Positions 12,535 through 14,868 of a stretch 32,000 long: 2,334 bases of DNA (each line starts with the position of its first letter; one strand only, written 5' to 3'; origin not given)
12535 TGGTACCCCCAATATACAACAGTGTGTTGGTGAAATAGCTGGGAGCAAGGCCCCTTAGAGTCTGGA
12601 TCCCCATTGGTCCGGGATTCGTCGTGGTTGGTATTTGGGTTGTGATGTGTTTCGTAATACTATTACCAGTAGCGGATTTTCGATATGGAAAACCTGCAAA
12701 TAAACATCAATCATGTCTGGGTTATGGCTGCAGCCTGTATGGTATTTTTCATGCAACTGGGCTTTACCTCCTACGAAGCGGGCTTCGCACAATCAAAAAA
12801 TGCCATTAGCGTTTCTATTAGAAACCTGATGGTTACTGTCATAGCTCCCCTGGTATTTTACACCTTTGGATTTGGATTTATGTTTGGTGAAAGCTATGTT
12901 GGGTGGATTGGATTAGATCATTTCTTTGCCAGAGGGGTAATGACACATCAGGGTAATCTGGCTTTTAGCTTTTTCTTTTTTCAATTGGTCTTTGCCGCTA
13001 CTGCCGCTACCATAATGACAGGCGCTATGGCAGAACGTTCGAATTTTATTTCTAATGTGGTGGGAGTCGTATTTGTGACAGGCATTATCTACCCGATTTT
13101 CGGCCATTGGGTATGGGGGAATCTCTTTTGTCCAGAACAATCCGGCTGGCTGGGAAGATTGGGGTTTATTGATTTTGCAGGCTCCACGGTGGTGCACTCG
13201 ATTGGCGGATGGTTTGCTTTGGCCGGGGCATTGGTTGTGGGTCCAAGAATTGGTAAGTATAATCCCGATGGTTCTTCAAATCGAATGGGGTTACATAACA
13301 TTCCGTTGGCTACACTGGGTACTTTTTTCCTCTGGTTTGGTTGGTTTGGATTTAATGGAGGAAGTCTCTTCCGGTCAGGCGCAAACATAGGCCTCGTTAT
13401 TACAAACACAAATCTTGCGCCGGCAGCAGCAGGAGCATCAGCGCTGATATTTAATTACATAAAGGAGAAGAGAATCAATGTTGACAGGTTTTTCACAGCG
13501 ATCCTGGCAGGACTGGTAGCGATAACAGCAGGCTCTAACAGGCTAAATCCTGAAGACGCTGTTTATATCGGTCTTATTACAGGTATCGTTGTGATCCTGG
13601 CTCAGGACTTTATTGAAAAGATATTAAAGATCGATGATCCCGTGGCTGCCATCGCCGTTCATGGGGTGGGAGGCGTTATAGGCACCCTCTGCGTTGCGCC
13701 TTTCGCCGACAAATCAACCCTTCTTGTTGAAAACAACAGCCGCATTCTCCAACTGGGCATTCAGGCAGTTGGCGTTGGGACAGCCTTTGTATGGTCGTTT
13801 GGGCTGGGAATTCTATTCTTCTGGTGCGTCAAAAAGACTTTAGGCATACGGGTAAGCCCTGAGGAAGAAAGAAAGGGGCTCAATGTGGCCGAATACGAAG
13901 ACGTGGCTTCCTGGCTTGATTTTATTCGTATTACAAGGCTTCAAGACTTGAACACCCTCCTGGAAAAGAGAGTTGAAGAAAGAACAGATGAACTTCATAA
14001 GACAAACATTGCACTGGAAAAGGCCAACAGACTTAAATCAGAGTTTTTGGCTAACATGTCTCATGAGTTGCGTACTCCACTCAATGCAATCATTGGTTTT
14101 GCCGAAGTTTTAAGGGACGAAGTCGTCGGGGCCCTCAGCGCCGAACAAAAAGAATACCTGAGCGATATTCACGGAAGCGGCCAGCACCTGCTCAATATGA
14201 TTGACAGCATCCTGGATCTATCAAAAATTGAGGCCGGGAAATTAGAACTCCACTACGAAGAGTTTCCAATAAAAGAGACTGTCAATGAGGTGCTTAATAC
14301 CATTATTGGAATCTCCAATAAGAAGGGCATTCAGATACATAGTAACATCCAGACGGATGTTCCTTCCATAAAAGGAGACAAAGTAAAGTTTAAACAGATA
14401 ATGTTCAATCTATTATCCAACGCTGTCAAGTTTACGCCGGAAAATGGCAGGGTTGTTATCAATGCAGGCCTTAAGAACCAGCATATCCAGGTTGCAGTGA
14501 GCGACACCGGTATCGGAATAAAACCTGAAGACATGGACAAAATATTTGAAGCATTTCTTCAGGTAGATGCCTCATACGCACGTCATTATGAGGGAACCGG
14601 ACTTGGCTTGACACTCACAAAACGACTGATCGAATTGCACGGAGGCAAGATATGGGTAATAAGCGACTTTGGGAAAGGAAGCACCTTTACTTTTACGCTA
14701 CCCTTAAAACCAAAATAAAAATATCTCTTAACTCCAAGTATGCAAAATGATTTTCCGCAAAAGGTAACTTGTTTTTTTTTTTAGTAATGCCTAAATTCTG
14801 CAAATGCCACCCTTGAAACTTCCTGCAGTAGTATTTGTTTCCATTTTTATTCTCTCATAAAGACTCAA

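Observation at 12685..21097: Ammonium-sensor kinase and heme-c sensor hybrid kinase bracket two output-less receiver proteins in an operon headed by a GH15-ferredoxin enzyme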

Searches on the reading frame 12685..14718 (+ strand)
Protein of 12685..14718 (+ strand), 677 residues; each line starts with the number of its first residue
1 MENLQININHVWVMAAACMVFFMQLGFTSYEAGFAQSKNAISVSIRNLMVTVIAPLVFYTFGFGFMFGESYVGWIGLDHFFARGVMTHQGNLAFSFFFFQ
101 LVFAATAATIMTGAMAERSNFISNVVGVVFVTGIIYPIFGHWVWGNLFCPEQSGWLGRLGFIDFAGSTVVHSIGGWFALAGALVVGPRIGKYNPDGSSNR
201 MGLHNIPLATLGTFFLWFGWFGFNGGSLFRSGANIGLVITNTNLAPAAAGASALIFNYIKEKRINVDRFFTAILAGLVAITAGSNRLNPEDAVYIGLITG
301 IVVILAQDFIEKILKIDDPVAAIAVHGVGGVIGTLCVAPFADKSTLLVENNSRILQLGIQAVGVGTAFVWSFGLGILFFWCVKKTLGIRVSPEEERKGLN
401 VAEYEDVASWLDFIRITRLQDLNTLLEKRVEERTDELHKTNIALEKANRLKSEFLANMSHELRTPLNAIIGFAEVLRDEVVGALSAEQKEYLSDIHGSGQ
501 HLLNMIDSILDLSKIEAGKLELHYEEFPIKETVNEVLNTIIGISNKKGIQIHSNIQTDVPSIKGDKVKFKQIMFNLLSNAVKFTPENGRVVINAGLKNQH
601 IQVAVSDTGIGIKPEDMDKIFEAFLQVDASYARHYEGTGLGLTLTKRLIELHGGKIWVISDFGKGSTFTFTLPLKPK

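Call 3: search_protein_families(library=pfam, proteins=[window:12685-14718:+], max_evalue=0.01)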
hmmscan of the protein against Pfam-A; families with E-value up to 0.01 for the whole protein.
window:12685-14718:+ (677 aa): 3 families
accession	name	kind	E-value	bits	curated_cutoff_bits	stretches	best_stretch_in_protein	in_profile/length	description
PF00909.26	Ammonium_transp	-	1.7e-110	369.9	23.2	1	11-408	1-398/399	Ammonium Transporter Family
PF02518.31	HATPase_c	-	1.1e-31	110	26.4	1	564-675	1-110/111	Histidine kinase-, DNA gyrase B-, and HSP90-like ATPase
PF00512.31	HisKA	-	1.5e-24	86.2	26.9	1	451-518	2-66/66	His Kinase A (phospho-acceptor) domain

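Call 4: search_protein_families(library=ncbifam, proteins=[window:12685-14718:+], max_evalue=0.01)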
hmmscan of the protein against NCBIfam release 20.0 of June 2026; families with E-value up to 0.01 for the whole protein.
window:12685-14718:+ (677 aa): 88 families (the best 25 are shown)
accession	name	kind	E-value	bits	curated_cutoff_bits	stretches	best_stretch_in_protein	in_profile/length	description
TIGR00836.1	amt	subfamily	9.6e-114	380.4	343.3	1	10-408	2-405/406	ammonium transporter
TIGR03644.1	marine_trans_1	hypoth_equivalog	2.7e-89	299.8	514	1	10-403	5-395/404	probable ammonium transporter, marine subtype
TIGR02956.1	TMAO_torS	equivalog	1.9e-74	251.4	676.5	1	419-675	418-683/967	TMAO reductase system sensor histidine kinase/response regulator TorS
NF008318.0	PRK11107.1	equivalog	5.6e-73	246.4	890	1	445-675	287-519/920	two-component sensor histidine kinase BarA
NF038297.2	hybrid_HK_HrmK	equivalog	3.8e-72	243.8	725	1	429-676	213-459/607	hybrid histidine kinase/response regulator HrmK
NF046044.1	PnpS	equivalog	7.4e-68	229.3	400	1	444-673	163-390/390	two-component system histidine kinase PnpS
NF041947.1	LuxQ_Vibrio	equivalog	9.3e-68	228.9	1200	1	442-675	463-697/843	quorum-sensing autoinducer 2 sensor kinase/phosphatase LuxQ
NF011874.0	PRK15347.1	equivalog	3.1e-65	220.8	852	1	424-675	371-615/921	two component system sensor kinase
NF047874.1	MASE3_PAS_HK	subfamily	1.2e-62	212.7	560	1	427-675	378-626/655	MASE3 domain-containing sensor histidine kinase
NF045901.1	HisKinLetSLeg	equivalog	2.5e-61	207.8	1650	1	419-673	262-517/906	two-component system sensor histidine kinase LetS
NF050805.1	CellDivHKDivJCaul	equivalog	1.3e-58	198.6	1000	1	429-674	275-520/531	cell cycle sensor histidine kinase DivJ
TIGR02966.1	phoR_proteo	equivalog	6e-57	193.2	334.2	1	444-672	107-333/333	phosphate regulon sensor histidine kinase PhoR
NF033092.0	HK_WalK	equivalog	1.1e-56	192.6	725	1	445-674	366-594/594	cell wall metabolism sensor histidine kinase WalK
NF008099.0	PRK10841.1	equivalog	5.2e-56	190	920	1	436-674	455-690/949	two-component system sensor histidine kinase RcsC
NF008302.0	PRK11091.1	equivalog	1.2e-55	189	838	1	439-674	271-505/779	aerobic respiration two-component sensor histidine kinase ArcB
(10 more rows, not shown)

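Call 8: search_solved_structures(query=window:12685-14718:+, max_evalue=1e-20, show_alignments=1)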
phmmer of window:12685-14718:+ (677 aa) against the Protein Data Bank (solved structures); distinct sequences matched with E-value up to 1e-20: 56.
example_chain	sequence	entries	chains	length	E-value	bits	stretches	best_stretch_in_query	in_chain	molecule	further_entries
6eu6_A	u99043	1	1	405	3.4e-192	643.8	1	1-403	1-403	Ammonium transporter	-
8qj3_A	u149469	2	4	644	1.6e-89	304.6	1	10-418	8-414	Ammonium transporter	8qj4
8qpf_A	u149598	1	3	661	1.7e-89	304.5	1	10-418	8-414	Ammonium transporter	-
2b2f_A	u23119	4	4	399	1.1e-52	182.9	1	9-412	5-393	ammonium transporter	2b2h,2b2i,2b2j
7z8n_A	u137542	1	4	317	1.4e-51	179.2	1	431-674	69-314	Histidine kinase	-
4jas_A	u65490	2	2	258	7.2e-44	153.7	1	443-673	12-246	Histidine kinase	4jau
5uht_A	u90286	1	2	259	2.4e-43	152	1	443-673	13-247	Sensor histidine kinase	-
3dge_A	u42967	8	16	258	2.5e-43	151.9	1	443-673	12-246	Sensor protein | Histidine kinase | Sensor histidine kinase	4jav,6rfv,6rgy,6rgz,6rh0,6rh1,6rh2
2c2a_A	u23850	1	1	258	2.6e-43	151.9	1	443-673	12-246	SENSOR HISTIDINE KINASE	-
6azr_A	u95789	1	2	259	1.2e-42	149.7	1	443-673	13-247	Sensor histidine kinase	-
7p8e_A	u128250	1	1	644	5e-42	147.6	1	429-597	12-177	Receiver domain of histidine kinase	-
6rh7_A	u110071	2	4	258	6e-42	147.4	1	443-673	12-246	Sensor histidine kinase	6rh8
6qrj_A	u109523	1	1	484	7.2e-39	137.2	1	453-674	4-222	Hybrid kinase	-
5fuf_A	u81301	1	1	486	9.4e-39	136.8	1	9-412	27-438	AMMONIUM TRANSPORTER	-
5ah3_A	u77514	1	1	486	1.9e-38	135.8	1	9-412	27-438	MEP2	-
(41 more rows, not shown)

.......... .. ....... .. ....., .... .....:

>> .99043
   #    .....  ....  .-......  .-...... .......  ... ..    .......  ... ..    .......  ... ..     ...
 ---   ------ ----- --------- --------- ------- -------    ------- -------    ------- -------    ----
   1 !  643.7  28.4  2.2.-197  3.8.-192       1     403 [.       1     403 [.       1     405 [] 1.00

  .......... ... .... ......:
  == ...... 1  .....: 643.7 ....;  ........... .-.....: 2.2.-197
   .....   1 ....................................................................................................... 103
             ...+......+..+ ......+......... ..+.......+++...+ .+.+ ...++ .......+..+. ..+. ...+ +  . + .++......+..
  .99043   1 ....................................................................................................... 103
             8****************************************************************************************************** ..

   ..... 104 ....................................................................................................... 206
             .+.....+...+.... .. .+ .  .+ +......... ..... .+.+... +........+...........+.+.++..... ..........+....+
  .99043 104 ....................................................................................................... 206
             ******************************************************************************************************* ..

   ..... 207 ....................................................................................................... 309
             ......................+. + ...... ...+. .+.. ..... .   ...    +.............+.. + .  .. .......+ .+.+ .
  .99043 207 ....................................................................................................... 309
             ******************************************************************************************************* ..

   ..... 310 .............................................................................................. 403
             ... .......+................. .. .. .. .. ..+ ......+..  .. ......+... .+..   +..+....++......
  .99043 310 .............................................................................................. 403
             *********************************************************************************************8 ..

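Call 10: find_homologous_proteins(query=window:12685-14718:+, max_evalue=1e-30)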
Query window:12685-14718:+ (677 aa): 7999 proteins with E <= 1e-30 among 8000 candidates; the best 120 are listed.
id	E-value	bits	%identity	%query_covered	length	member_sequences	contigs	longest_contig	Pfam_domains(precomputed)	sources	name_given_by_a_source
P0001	0.0e+0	1437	95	100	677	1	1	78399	PF02518.32,PF00512.32,PF00909.27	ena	-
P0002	0.0e+0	1421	93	100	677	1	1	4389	PF02518.32,PF00512.32,PF00909.27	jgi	-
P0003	0.0e+0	1421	93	100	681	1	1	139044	PF02518.32,PF00512.32,PF00909.27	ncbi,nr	ncbi:MAG: ammonium transporter [Candidatus Scalindua sp.]|nr:ammonium transporter [Candidatus Scalin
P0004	0.0e+0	1374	89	100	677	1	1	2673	PF02518.32,PF00512.32,PF00909.27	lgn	-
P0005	0.0e+0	1318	84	100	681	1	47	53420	PF02518.32,PF00512.32,PF00909.27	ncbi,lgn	-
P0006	0.0e+0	1312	84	100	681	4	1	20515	PF02518.32,PF00512.32,PF00909.27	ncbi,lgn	ncbi:MAG: ammonium transporter [Candidatus Brocadia sp.]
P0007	0.0e+0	1312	85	100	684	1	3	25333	PF02518.32,PF00512.32,PF00909.27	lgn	-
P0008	0.0e+0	1301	85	98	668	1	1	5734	PF02518.32,PF00512.32,PF00909.27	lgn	-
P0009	0.0e+0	1294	83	100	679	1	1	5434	PF02518.32,PF00512.32,PF00909.27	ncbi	-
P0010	0.0e+0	1293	83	100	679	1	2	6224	PF02518.32,PF00512.32,PF00909.27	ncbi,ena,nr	ncbi:MAG: hypothetical protein A2069_06570 [Planctomycetes bacterium GWB2_41_19]|nr:MAG: hypothetica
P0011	0.0e+0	1292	83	100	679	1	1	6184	PF02518.32,PF00512.32,PF00909.27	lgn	-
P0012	0.0e+0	1291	82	100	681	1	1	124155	PF02518.32,PF00512.32,PF00909.27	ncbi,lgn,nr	ncbi:MAG: ammonium transporter [Candidatus Brocadia sp.]|nr:ammonium transporter [Candidatus Brocadi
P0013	0.0e+0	1289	83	100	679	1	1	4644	PF02518.32,PF00512.32,PF00909.27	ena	-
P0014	0.0e+0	1289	83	100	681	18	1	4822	PF02518.32,PF00512.32,PF00909.27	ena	-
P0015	0.0e+0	1289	83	100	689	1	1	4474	PF02518.32,PF00512.32,PF00909.27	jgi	-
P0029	0.0e+0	1279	82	100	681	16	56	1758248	PF02518.32,PF00512.32,PF00909.27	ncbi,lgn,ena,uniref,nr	ncbi:MAG: ammonium transporter [Candidatus Brocadia sp. AMX2]|uniref:ammonium transporter n=1 Tax=Ca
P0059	0.0e+0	1188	76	100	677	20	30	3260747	PF02518.32,PF00512.32,PF00909.27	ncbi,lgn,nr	ncbi:Non-motile and phage-resistance protein [Candidatus Brocadiaceae bacterium B188]|nr:ammonium tr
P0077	0.0e+0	1089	70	100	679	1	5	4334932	PF02518.32,PF00512.32,PF00909.27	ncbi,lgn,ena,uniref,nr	ncbi:ammonium transporter [Candidatus Kuenenia stuttgartiensis]|uniref:Ammonium transporter n=1 Tax=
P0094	1.2e-271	921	58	100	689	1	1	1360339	PF02518.32,PF00512.32,PF00909.27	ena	-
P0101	7.3e-265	899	59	100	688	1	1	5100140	PF02518.32,PF00512.32,PF00909.27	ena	-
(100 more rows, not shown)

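Call 12: find_related_loci(query=A1, collection=genome_contigs, flank=10000)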
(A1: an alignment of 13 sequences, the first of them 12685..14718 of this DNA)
Query A1 (677 aa) in genome_contigs; peptide patterns used: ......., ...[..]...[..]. (x = any residue, [..] = any of these).
600 stretches matched a pattern (row limit reached: there are more); 596 encode a relative of the query (tblastn E <= 1e-3); the best 80 are kept; 80 distinct loci.
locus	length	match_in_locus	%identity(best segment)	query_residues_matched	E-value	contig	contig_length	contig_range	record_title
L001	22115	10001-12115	35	7-675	4e-128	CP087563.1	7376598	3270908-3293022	Planctomycetes bacterium syqfu chromosome, complete genome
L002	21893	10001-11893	37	8-673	4e-126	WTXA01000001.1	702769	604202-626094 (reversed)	MAG: Fusobacteria bacterium isolate X3_MetaBAT.4 scaffold_0, whole genome shotgun sequence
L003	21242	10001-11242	47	1-426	3e-112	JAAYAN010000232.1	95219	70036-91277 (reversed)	MAG: Ignavibacteria bacterium isolate AS06rmzACSIP_142 709389_AS06, whole genome shotgun sequence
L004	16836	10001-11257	48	2-404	5e-111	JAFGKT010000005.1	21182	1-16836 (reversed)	MAG: Sedimentisphaerales bacterium isolate Zod_Metabat.35 k87_779850, whole genome shotgun sequence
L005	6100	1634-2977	46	2-452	7e-110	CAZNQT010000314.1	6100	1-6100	MAG TPA_asm: uncultured Pirellulales bacterium isolate SRP323688_co1_253 genome assembly, contig: NODE_17952_length_6100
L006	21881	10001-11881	34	4-674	4e-103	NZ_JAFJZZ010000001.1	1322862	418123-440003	Clostridium aminobutyricum strain DSM 2634 1, whole genome shotgun sequence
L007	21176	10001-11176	46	4-404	3e-101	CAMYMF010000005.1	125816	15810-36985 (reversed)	MAG: uncultured Nitrospirae bacterium isolate ES_M_CG2-30-53-67_01 genome assembly, contig: scaffold_146, whole genome s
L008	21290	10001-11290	43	8-443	1e-99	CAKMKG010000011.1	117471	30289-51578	uncultured Firmicutes bacterium isolate OKU13 genome assembly, contig: MEGAHIT_co_assembly_000000023880, whole genome sh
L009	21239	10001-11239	43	3-429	2e-99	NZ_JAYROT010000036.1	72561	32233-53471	MAG: Acinetobacter sp. isolate XM1_ASGE1bin.22 k141_144465, whole genome shotgun sequence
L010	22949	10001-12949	48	7-462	2e-99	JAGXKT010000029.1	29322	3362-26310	MAG: Phycisphaerae bacterium isolate GSL_GB14_14 NODE_249_length_29322_cov_13.4859, whole genome shotgun sequence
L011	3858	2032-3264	43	2-414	4e-96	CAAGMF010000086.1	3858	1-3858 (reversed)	MAG TPA_asm: uncultured Mitsuokella sp., isolate HGM14084, WGS project CAAGMF010000000 data, contig: SRS476348_97_k119_9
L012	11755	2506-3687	42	1-407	1e-94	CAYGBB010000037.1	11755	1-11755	MAG TPA_asm: uncultured Moraxellaceae bacterium isolate ERP113451_co1_159 genome assembly, contig: NODE_6610_length_1175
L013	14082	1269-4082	42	1-674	3e-94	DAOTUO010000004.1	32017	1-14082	MAG TPA_asm: Anaerolineae bacterium isolate F18_66 k115_1558145, whole genome shotgun sequence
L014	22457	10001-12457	44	8-675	5e-94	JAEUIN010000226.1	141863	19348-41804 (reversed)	MAG: Planctomycetaceae bacterium isolate new MAG-44 k141_389491, whole genome shotgun sequence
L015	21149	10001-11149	43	8-407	4e-93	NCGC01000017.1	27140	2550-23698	MAG: Methylophilales bacterium 28-44-11 04302015_28_scaffold_394, whole genome shotgun sequence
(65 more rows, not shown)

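Call 13: find_encoding_contigs(protein=P0077, flank=10000, max_places=2)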
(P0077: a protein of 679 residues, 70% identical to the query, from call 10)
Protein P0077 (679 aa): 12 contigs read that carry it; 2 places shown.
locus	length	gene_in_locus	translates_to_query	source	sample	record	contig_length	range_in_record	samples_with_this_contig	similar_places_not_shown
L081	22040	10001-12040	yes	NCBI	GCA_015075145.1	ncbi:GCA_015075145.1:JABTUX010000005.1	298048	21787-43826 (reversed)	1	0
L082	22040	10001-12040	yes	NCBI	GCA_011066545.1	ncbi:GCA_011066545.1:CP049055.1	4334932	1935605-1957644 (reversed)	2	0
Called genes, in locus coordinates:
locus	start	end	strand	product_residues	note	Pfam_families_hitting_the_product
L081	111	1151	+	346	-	PF13431:TPR_17 (faint), PF13180:PDZ_2 (weak), PF17820:PDZ_6, PF13432:TPR_16 (faint), PF07719:TPR_2 (weak), PF13181:TPR_8 (weak), PF13414:TPR_11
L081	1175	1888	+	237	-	-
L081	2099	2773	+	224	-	PF14236:DruA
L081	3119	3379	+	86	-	-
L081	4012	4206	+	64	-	-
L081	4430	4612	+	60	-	PF01609:DDE_Tnp_1 (weak)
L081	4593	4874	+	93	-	-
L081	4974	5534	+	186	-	PF13808:DDE_Tnp_1_assoc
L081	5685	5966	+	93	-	PF01609:DDE_Tnp_1 (weak)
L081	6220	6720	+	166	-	PF13518:HTH_28 (faint), PF13384:HTH_23 (faint)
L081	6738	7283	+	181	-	PF21804:Transposase_29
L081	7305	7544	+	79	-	PF21804:Transposase_29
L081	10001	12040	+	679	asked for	PF00909:Ammonium_transp, PF00512:HisKA, PF02518:HATPase_c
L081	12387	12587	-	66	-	-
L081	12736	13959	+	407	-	PF04932:Wzy_C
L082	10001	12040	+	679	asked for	PF00909:Ammonium_transp, PF00512:HisKA, PF02518:HATPase_c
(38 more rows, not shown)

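Call 14: find_encoding_contigs(protein=P0029, flank=10000, max_places=2)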
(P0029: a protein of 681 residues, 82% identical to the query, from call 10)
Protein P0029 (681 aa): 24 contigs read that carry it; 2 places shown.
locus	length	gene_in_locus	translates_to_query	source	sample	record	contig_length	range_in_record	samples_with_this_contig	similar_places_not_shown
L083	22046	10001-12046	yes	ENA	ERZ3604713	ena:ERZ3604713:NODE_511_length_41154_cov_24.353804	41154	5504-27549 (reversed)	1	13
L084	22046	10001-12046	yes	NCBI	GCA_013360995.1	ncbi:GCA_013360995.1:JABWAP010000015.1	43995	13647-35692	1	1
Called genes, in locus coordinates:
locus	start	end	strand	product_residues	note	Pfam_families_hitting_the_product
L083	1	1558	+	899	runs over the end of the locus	PF01266:DAO (faint), PF01494:FAD_binding_3 (faint), PF04820:Trp_halogenase (faint), PF05834:Lycopene_cycl (faint), PF13450:NAD_binding_8 (faint), PF07992:Pyr_redox_2 (weak)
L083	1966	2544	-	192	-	PF01380:SIS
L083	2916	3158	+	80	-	PF02325:CCB3_YggT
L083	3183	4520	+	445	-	PF12710:HAD (weak)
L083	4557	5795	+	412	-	PF01136:Peptidase_U32, PF16325:Peptidase_U32_C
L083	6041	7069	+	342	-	PF00595:PDZ, PF13180:PDZ_2 (weak), PF17820:PDZ_6 (weak), PF00515:TPR_1, PF07719:TPR_2, PF13181:TPR_8, PF13424:TPR_12 (weak), PF13414:TPR_11, +3 more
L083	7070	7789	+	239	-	-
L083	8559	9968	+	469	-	-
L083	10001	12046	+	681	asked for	PF00909:Ammonium_transp, PF00512:HisKA, PF02518:HATPase_c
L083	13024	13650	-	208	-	PF00881:Nitroreductase, PF14512:TM1586_NiRdase (weak)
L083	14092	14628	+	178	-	PF01661:Macro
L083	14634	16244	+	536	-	PF01590:GAF, PF13185:GAF_2, PF00989:PAS, PF08448:PAS_4, PF13426:PAS_9, PF08447:PAS_3, PF00512:HisKA, PF02518:HATPase_c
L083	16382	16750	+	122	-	PF00072:Response_reg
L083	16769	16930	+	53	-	-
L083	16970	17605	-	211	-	-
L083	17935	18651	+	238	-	PF09098:Dehyd-heme_bind, PF13442:Cytochrome_CBB3 (faint)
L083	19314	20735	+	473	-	PF02310:B12-binding (weak), PF04055:Radical_SAM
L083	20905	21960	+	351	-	PF00535:Glycos_transf_2, PF10111:Glyco_tranf_2_2, PF13506:Glyco_transf_21, PF13641:Glyco_tranf_2_3, PF13632:Glyco_trans_2_3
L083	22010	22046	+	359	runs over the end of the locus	PF00586:AIRS, PF02769:AIRS_C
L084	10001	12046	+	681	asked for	PF00909:Ammonium_transp, PF00512:HisKA, PF02518:HATPase_c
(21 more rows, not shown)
